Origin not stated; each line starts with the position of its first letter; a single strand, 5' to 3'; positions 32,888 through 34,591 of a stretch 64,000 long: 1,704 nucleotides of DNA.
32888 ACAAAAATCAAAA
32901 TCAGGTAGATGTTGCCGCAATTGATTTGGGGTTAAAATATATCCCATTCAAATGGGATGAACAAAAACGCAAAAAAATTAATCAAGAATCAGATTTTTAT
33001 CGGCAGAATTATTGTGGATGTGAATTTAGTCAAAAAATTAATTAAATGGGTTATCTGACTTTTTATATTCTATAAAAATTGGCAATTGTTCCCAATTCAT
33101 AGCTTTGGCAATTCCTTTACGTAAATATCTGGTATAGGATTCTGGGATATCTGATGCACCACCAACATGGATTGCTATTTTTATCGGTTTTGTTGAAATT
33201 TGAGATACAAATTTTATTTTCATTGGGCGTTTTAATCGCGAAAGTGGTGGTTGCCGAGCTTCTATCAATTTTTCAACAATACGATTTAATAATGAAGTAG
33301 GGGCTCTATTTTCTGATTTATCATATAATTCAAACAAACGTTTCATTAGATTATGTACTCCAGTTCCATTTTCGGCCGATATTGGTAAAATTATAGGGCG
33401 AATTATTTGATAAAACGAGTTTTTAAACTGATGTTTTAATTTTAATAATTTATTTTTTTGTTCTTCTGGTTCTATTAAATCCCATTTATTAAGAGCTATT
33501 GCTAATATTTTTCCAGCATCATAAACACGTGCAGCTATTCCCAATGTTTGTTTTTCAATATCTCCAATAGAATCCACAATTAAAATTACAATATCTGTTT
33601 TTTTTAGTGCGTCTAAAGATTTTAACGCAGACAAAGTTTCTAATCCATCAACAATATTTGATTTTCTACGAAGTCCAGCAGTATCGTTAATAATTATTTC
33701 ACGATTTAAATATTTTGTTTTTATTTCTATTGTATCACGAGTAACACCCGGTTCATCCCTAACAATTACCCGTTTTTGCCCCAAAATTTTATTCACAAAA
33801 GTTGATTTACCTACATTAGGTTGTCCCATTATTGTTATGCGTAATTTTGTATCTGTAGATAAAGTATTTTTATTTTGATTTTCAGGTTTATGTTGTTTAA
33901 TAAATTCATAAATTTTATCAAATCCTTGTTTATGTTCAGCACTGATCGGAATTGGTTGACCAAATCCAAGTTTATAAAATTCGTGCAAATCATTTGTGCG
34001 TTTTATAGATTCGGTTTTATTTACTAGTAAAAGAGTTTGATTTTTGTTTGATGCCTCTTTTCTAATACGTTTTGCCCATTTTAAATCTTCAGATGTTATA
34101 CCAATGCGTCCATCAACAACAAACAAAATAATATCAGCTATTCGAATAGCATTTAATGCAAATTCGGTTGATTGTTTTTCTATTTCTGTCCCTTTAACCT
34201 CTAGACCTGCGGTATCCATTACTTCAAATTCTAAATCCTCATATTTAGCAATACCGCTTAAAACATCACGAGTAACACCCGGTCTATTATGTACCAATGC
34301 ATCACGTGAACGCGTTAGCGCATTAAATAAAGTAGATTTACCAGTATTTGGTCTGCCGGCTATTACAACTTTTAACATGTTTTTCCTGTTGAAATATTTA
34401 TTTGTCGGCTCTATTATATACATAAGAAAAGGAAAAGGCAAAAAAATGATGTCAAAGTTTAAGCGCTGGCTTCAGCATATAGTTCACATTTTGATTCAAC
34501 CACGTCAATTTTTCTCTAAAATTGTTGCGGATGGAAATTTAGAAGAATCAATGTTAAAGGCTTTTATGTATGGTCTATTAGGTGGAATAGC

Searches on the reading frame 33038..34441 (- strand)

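Call 27: search_protein_families(library=ncbifam, proteins=[window:33038-34441:-], max_evalue=0.00001)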
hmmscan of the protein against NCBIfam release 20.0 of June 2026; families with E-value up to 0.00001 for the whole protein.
window:33038-34441:- (467 aa): 27 families (the best 25 are shown)
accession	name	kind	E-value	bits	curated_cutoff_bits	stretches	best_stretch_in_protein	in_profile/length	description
TIGR03594.1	GTPase_EngA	equivalog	4.2e-133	444.5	306.7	1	24-460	2-432/432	ribosome biogenesis GTPase Der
NF002828.0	PRK03003.1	equivalog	2.6e-88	296.7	631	1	20-460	38-467/477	ribosome biogenesis GTPase Der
NF007071.0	PRK09518.1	equivalog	1.5e-86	291.5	953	1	18-458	267-696/706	bifunctional cytidylate kinase/GTPase Der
NF000908.1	PRK00089.1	equivalog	1.3e-51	175.6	237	2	25-189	6-171/291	GTPase Era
NF003661.0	PRK05291.1-3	equivalog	1.2e-48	166.5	380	2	23-191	217-376/448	tRNA uridine-5-carboxymethylaminomethyl(34) synthesis GTPase MnmE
TIGR00450.1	mnmE_trmE_thdF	equivalog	4.6e-48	164.4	252.6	2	9-195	196-379/446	tRNA uridine-5-carboxymethylaminomethyl(34) synthesis GTPase MnmE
TIGR00231.1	small_GTP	domain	2.6e-47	160.6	42.5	2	23-182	4-163/164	GTP-binding protein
TIGR03918.1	GTP_HydF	equivalog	2.5e-40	138.5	325.55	2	19-196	4-178/392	[FeFe] hydrogenase H-cluster maturation GTPase HydF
TIGR03596.1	GTPase_YlqF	equivalog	2e-37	129.1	208.2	2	97-257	17-173/276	ribosome biogenesis GTPase YlqF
TIGR00436.1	era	equivalog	3.3e-35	121.8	116.25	2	201-384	2-174/270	GTPase Era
TIGR00437.1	feoB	equivalog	6.4e-22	78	315.65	2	206-390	1-170/594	ferrous iron transport protein B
TIGR03598.1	GTPase_YsxC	equivalog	1.6e-21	76.8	124.45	2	190-369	9-185/186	ribosome biogenesis GTP-binding protein YihA/YsxC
TIGR03156.1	GTP_HflX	equivalog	5.6e-20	71.6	216.75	2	18-183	185-349/351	GTPase HflX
NF003255.0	PRK04213.1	equivalog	7.7e-20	71.1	164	2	196-251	6-56/204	GTP-binding protein EngB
NF008956.1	PRK12299.1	equivalog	1e-15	57.6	300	2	202-373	161-325/327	GTPase ObgE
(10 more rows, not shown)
